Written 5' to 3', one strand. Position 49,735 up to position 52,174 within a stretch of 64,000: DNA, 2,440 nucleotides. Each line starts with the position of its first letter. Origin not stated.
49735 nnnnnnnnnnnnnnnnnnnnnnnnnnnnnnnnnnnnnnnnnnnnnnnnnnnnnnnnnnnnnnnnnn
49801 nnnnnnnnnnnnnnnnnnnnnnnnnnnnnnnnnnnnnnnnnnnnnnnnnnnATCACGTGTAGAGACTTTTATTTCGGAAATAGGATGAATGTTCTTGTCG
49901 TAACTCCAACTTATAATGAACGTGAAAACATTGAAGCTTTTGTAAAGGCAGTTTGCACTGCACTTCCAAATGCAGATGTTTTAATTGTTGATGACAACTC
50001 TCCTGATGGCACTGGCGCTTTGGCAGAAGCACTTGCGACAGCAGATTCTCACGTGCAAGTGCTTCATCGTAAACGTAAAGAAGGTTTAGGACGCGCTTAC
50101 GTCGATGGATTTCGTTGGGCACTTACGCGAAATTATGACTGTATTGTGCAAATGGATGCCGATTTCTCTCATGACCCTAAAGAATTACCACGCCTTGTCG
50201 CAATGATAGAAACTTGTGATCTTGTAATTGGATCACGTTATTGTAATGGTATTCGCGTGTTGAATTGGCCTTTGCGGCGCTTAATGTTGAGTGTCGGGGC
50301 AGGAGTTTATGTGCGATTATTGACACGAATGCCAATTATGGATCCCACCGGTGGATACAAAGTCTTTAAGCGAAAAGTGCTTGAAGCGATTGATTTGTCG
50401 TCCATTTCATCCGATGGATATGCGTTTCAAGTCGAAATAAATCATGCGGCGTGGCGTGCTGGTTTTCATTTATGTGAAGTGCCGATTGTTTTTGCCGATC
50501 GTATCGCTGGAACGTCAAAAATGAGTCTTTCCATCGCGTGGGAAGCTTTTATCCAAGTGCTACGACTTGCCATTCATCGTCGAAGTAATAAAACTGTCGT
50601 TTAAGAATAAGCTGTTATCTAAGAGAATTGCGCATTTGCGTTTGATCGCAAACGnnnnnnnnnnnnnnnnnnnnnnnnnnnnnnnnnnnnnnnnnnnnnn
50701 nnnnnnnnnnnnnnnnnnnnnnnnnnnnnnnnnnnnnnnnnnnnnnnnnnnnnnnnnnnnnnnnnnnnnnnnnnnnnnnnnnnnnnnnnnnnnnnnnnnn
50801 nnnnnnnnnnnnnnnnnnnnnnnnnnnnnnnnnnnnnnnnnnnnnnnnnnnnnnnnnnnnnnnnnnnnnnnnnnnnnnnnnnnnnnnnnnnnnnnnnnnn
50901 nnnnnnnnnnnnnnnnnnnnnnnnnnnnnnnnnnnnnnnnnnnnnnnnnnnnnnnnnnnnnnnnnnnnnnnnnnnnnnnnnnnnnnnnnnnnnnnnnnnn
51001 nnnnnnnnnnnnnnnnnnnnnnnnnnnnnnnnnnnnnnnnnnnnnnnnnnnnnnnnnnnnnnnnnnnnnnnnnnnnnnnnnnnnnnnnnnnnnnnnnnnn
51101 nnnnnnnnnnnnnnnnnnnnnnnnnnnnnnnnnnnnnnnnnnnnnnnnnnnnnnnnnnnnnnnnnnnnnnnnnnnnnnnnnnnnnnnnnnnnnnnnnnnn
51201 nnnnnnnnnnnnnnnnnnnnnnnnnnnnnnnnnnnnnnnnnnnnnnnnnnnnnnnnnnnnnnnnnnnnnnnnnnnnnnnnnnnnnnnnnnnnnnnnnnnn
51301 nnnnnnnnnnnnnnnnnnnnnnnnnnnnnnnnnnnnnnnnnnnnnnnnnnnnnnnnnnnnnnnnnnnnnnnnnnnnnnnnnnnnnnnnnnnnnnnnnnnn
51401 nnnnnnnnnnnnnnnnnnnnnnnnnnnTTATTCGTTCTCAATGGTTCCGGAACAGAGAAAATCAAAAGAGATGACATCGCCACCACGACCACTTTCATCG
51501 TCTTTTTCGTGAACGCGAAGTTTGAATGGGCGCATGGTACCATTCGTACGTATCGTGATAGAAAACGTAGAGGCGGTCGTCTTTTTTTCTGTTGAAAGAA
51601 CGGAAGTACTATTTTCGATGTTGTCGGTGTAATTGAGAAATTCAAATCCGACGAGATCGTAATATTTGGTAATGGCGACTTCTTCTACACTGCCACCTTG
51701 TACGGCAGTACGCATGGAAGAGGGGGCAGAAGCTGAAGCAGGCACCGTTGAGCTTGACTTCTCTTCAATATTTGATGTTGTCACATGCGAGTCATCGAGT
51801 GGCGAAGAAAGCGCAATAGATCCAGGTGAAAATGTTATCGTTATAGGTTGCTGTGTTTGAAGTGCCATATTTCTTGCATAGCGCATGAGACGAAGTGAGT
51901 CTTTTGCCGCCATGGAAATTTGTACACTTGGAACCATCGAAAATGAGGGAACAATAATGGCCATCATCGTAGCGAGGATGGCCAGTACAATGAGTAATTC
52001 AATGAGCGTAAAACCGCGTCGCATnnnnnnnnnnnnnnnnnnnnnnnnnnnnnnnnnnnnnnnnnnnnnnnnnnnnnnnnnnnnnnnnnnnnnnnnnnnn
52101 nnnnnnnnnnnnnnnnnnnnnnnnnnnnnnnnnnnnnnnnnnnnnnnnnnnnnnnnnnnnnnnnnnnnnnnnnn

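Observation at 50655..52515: Translationally coupled trio: tail-anchored FHA protein, pseudopilin and SWIM zinc-finger protein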

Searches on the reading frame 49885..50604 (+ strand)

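Call 3: search_protein_families(library=pfam, proteins=[window:49885-50604:+], max_evalue=0.1)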
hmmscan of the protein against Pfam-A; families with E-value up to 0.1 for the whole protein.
window:49885-50604:+ (239 aa): 4 families
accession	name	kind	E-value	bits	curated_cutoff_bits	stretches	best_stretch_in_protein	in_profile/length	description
PF00535.33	Glycos_transf_2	-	1.3e-31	110.2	23.3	1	5-169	2-167/168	Glycosyl transferase family 2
PF13641.12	Glyco_tranf_2_3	-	9.2e-06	26.3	27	1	3-203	3-208/230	Glycosyltransferase like family 2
PF13506.12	Glyco_transf_21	-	0.0064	16.4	21.7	1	83-169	30-117/174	Glycosyl transferase family 21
PF13704.12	Glyco_tranf_2_4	-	0.084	13.8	27.5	0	11-93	2-81/98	Glycosyl transferase family 2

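Call 4: search_protein_families(library=ncbifam, proteins=[window:49885-50604:+], max_evalue=0.1)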
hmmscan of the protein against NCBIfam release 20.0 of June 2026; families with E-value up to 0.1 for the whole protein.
window:49885-50604:+ (239 aa): 19 families
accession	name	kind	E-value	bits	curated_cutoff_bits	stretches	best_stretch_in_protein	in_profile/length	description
TIGR04182.1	glyco_TIGR04182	equivalog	1.1e-15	57.8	325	1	2-211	1-198/293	S-layer glycoprotein N-glycosyltransferase AglJ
NF058614.1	PPMAGASynPpgS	equivalog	2.2e-14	53.5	370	1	3-193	2-190/226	polyprenyl-phospho-N-acetylgalactosaminyl synthase PpgS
NF007986.1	PRK10714.1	equivalog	4e-13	49.1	529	1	2-215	7-212/316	undecaprenyl-phosphate 4-deoxy-4-formamido-L-arabinose transferase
NF047588.1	GlcsyltransPgfSStrep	equivalog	4.9e-11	42.4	500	1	1-169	1-167/308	glycosyltransferase PgfS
TIGR03937.1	PgaC_IcaA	equivalog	1.7e-10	40.4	422.3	1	3-104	47-146/407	poly-beta-1,6-N-acetyl-D-glucosamine synthase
TIGR03469.1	HpnB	hypoth_equivalog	1.9e-10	40.3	379.25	1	2-117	45-169/386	hopene-associated glycosyltransferase HpnB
NF041391.1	DPhHxTase_Halo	equivalog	4.5e-09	35.6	375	1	9-212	3-192/213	dolichyl-phosphate hexose transferase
NF007482.0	PRK10073.1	equivalog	4.3e-08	32.5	423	1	3-124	8-124/334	glycosyltransferase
NF047683.1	TeichurnBiosyTuaG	equivalog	1e-07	31.8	400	1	3-105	8-108/252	teichuronic acid biosynthesis protein TuaG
NF053846.1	glyco_with_XrtP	equivalog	2.1e-07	30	520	1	7-66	47-106/440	XrtP-associated glycosyltransferase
NF045692.1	OglycostaseCruG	equivalog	2.2e-06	26.8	600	1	2-110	42-154/386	2'-O-glycosyltransferase CruG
TIGR04283.1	glyco_like_mftF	equivalog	6.4e-06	25.9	182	1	5-61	3-55/221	TIGR04283 family arsenosugar biosynthesis glycosyltransferase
TIGR01556.1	rhamnosyltran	subfamily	4.1e-05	22.9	200.55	1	10-94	3-84/281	rhamnosyltransferase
NF010496.0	PRK13915.1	equivalog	5.1e-05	22.5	262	1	2-105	32-139/307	glucosyl-3-phosphoglycerate synthase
NF041875.1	EPS_EpsD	equivalog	0.002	17.6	370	1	5-98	3-94/325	exopolysaccharide biosynthesis glycosyltransferase EpsD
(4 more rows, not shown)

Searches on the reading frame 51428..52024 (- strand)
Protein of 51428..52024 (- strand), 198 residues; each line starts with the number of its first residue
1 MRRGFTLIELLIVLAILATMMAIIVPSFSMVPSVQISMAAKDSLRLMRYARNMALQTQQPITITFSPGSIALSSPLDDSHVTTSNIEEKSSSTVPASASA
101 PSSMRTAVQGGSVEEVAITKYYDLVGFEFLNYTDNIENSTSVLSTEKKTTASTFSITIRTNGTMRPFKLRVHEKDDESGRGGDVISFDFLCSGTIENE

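Call 3: search_protein_families(library=pfam, proteins=[window:51428-52024:-], max_evalue=0.1)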
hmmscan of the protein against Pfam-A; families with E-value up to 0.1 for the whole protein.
window:51428-52024:- (198 aa): 2 families
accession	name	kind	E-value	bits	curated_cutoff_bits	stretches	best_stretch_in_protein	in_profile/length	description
PF07963.17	N_methyl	-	2.5e-07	30.4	21.2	1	2-24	4-26/27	Prokaryotic N-terminal methylation motif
PF12019.13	GspH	-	0.00047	21.1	21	1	40-109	2-67/108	Type II transport protein GspH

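Call 4: search_protein_families(library=ncbifam, proteins=[window:51428-52024:-], max_evalue=0.1)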
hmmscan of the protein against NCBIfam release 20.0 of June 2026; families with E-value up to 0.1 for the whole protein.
window:51428-52024:- (198 aa): 16 families
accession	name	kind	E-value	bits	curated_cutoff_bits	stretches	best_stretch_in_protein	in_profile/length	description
TIGR01708.2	typeII_sec_gspH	equivalog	1.4e-13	51.2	80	1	3-98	2-93/169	type II secretion system minor pseudopilin GspH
NF040982.1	ComGD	equivalog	3.9e-10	40.3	70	1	3-99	2-94/139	competence type IV pilus minor pilin ComGD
TIGR02532.1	IV_pilin_GFxxxE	domain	8.6e-08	31.7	16.3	1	2-24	1-23/24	prepilin-type N-terminal cleavage/methylation domain-containing protein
NF041013.1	T4P_ComGE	equivalog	2.2e-06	27.7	49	1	3-30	4-31/83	competence type IV pilus minor pilin ComGE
NF040999.1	pilin_ComGC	equivalog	1.8e-05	24.8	75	1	3-29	2-28/84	competence type IV pilus major pilin ComGC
NF007862.0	PRK10574.1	equivalog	2.2e-05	24.6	138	1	2-29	4-31/145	prepilin peptidase-dependent pilin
TIGR01710.1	typeII_sec_gspG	equivalog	3.4e-05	23.9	88.85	1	3-30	1-28/134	type II secretion system major pseudopilin GspG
NF041775.1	typeIV_PilA_Myxo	equivalog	5e-05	23.4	400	1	2-44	10-52/214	type IV pilin protein PilA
TIGR02596.1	TIGR02596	subfamily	6.2e-05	23.2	70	1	5-65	1-62/196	Verru_Chthon cassette protein D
NF041002.1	pilin_ComGF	equivalog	0.00025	21.3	80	1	3-36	2-35/139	competence type IV pilus minor pilin ComGF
NF047827.1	T3SSXpsH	equivalog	0.00071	19.4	160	1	3-68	1-67/145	type II secretion system protein XpsH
TIGR01707.1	gspI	equivalog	0.0011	19.4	44.35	1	4-28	1-25/101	type II secretion system minor pseudopilin GspI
NF047828.1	T3SSXpsI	equivalog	0.0017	18.4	150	1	3-53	2-50/132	type II secretion system protein XpsI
NF007800.0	PRK10506.1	equivalog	0.0045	16.8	158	1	2-56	8-63/163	prepilin peptidase-dependent protein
TIGR01711.1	gspJ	equivalog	0.0064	16.3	64.85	1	3-55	1-52/192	type II secretion system minor pseudopilin GspJ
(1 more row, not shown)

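Call 24: find_homologous_proteins(query=window:51431-52024:-)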
Query window:51431-52024:- (198 aa): 127 proteins with E <= 0.001 among 482 candidates; the best 120 are listed.
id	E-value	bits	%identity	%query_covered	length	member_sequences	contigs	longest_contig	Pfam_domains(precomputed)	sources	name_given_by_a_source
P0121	2.6e-119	413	100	100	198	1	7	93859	PF07963.18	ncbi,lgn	ncbi:MAG: prepilin-type N-terminal cleavage/methylation domain-containing protein [Kiritimatiellia b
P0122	6.4e-88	311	100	77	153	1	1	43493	-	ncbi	ncbi:MAG: hypothetical protein RSB14_00800, partial [Kiritimatiellia bacterium]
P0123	3.1e-56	208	52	100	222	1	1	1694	PF07963.18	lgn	-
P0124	2.8e-55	205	54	100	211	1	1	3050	PF07963.18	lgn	-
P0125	4.5e-55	204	52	98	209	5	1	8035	PF07963.18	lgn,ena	-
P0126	7.6e-55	204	52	100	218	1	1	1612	PF07963.18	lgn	-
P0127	1.8e-54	202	52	100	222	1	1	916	PF07963.18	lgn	-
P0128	2.2e-54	202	50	98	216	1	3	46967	PF07963.18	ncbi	-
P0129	2.8e-54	202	53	100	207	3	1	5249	PF07963.18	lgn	-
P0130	3.7e-54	201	51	98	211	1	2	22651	PF07963.18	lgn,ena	-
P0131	4.6e-54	201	51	98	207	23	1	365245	PF07963.18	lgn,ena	-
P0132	6.5e-54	201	50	100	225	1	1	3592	PF07963.18,PF12019.14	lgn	-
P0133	1.3e-53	200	53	98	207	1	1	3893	PF07963.18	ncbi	-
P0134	2.1e-53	199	50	98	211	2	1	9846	PF07963.18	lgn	-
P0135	4.1e-52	195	50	99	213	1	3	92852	PF07963.18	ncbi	-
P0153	7.2e-48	181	46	100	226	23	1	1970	PF07963.18,PF12019.14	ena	-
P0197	7.3e-41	158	43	100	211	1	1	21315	PF07963.18,PF12019.14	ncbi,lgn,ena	-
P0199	1.4e-40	157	42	100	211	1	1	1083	PF07963.18,PF12019.14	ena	-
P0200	1.6e-40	157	42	100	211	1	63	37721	PF07963.18,PF12019.14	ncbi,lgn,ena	-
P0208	4.3e-40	156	42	100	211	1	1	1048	PF07963.18,PF12019.14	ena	-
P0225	1.1e-19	89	50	57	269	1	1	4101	-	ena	-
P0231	2.5e-5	42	46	33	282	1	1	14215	-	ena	-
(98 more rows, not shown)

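Call 38: predict_structure(alignment_id=A2)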
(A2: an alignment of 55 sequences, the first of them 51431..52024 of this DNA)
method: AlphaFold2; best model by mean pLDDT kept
length: 198 residues; sequences in the alignment: 55
mean_pLDDT: 77.8   pTM: 0.67
mean pLDDT of the five models: 77.8, 77.7, 75.8, 75.5, 75.3
residues with pLDDT >= 90: 99; 70-90: 34; 50-70: 30; < 50: 35
segments of 3 or more residues with pLDDT < 50: 85-105, 137-148
pLDDT, mean of each block of 10 residues (from residue 1): 77 92 69 89 95 95 95 81 49 43 54 72 93 64 44 89 95 84 93 85
secondary structure, 60 per line:
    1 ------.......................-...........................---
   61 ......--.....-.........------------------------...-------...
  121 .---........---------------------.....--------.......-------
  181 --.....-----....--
elements in order: H7-29 H31-57 E61-66 E69-73 H75-83 E108-110 E118-121 E125-132 E154-158 E167-173 E183-187 E193-196

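Call 45: search_protein_families(library=padloc, proteins=[window:51428-52024:-], max_evalue=0.01)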
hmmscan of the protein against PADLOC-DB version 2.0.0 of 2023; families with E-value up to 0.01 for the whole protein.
window:51428-52024:- (198 aa): 0 families

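Call 74: find_encoding_contigs(protein=P0231, flank=6000, max_places=2)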
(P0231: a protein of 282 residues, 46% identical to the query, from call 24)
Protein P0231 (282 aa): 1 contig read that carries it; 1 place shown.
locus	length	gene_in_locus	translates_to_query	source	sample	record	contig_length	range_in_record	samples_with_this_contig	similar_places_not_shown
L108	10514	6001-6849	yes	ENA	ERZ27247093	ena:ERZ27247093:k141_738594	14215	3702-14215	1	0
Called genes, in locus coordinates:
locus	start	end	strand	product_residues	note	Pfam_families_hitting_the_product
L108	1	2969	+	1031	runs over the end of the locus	PF00873:ACR_tran, PF03176:MMPL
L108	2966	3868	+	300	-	PF01263:Aldose_epim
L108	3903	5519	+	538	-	-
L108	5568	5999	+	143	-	PF07963:N_methyl, PF08334:T2SSG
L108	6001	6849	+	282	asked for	-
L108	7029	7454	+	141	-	-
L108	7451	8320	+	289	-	-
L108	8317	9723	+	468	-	-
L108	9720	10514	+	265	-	?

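Call 75: find_encoding_contigs(protein=P0225, flank=6000, max_places=2)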
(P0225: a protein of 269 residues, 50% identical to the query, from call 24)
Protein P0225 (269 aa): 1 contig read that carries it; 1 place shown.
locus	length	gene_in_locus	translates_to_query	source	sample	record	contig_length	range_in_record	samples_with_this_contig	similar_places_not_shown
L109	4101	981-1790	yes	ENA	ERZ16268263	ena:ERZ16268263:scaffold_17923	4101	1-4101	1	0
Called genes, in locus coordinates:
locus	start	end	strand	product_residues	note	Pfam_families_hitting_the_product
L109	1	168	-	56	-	?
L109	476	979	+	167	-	PF16697:Yop-YscD_cpl, PF00498:FHA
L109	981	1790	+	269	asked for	-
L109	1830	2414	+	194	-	PF01327:Pep_deformylase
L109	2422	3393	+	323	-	PF00551:Formyl_trans_N, PF02911:Formyl_trans_C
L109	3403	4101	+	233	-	?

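Call 78: search_protein_families(library=ncbifam, proteins=[L108:5568-5999:+, L108:6001-6849:+, L108:7029-7454:+, L108:7451-8320:+, L108:8317-9723:+, L108:3903-5519:+], max_evalue=0.01)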
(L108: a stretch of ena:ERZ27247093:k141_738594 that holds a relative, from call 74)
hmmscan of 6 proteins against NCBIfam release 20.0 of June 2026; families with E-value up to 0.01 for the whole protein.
L108:5568-5999:+ (143 aa): 12 families
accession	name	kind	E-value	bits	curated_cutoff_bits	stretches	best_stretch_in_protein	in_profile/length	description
TIGR01710.1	typeII_sec_gspG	equivalog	4.4e-17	62.4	88.85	1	14-133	1-130/134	type II secretion system major pseudopilin GspG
NF041775.1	typeIV_PilA_Myxo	equivalog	8e-09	35.8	400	1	13-67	10-64/214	type IV pilin protein PilA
NF040999.1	pilin_ComGC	equivalog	9.5e-09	35.3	75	1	14-78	2-66/84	competence type IV pilus major pilin ComGC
TIGR02532.1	IV_pilin_GFxxxE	domain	1.8e-08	33.9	16.3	1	13-36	1-24/24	prepilin-type N-terminal cleavage/methylation domain-containing protein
NF007862.0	PRK10574.1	equivalog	1.5e-06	28.4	138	1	12-68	3-59/145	prepilin peptidase-dependent pilin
TIGR02596.1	TIGR02596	subfamily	7.5e-06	26.2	70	1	16-55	1-40/196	Verru_Chthon cassette protein D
TIGR01708.2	typeII_sec_gspH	equivalog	1.7e-05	24.9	80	1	14-46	2-34/169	type II secretion system minor pseudopilin GspH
TIGR02599.1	TIGR02599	subfamily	0.00067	19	256.5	1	15-53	1-39/361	Verru_Chthon cassette protein C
NF041013.1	T4P_ComGE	equivalog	0.001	19.1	49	1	13-70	3-61/83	competence type IV pilus minor pilin ComGE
NF007800.0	PRK10506.1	equivalog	0.005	16.7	158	1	12-42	7-37/163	prepilin peptidase-dependent protein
TIGR02523.1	type_IV_pilV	equivalog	0.0098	16.4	52.2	0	14-59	2-47/139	type IV pilus modification protein PilV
NF047827.1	T3SSXpsH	equivalog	0.0099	15.7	160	0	14-53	1-41/145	type II secretion system protein XpsH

L108:6001-6849:+ (282 aa): 10 families
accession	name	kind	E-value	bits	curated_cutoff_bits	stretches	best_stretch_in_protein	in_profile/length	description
TIGR01708.2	typeII_sec_gspH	equivalog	1e-08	35.4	80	1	3-70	2-69/169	type II secretion system minor pseudopilin GspH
NF047827.1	T3SSXpsH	equivalog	8e-06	25.7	160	1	3-63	1-63/145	type II secretion system protein XpsH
NF040982.1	ComGD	equivalog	1.4e-05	25.6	70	1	3-70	2-69/139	competence type IV pilus minor pilin ComGD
TIGR02596.1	TIGR02596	subfamily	2.1e-05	24.7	70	1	5-92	1-88/196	Verru_Chthon cassette protein D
TIGR01710.1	typeII_sec_gspG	equivalog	4.1e-05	23.6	88.85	1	3-46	1-44/134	type II secretion system major pseudopilin GspG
NF007800.0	PRK10506.1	equivalog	0.00016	21.6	158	1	2-64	8-70/163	prepilin peptidase-dependent protein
NF007862.0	PRK10574.1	equivalog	0.00028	21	138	1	2-27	4-29/145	prepilin peptidase-dependent pilin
NF047828.1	T3SSXpsI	equivalog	0.00045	20.2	150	1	3-59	2-55/132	type II secretion system protein XpsI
TIGR02532.1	IV_pilin_GFxxxE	domain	0.001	18.8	16.3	1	2-24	1-23/24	prepilin-type N-terminal cleavage/methylation domain-containing protein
NF041775.1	typeIV_PilA_Myxo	equivalog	0.0028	17.7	400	1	2-41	10-49/214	type IV pilin protein PilA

L108:7029-7454:+ (141 aa): 0 families

L108:7451-8320:+ (289 aa): 4 families
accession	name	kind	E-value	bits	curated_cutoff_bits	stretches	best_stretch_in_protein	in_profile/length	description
TIGR02532.1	IV_pilin_GFxxxE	domain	0.0024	17.7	16.3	1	3-23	2-22/24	prepilin-type N-terminal cleavage/methylation domain-containing protein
NF041002.1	pilin_ComGF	equivalog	0.003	17.8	80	1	3-79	2-72/139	competence type IV pilus minor pilin ComGF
NF040982.1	ComGD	equivalog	0.0087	16.5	70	0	3-29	2-28/139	competence type IV pilus minor pilin ComGD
TIGR01708.2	typeII_sec_gspH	equivalog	0.0089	16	80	0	5-30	4-29/169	type II secretion system minor pseudopilin GspH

L108:8317-9723:+ (468 aa): 1 family
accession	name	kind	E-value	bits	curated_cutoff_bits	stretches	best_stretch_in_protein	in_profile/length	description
NF037980.1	T2SS_GspK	equivalog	0.00012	21.8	130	1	5-260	2-193/307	type II secretion system minor pseudopilin GspK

L108:3903-5519:+ (538 aa): 0 families
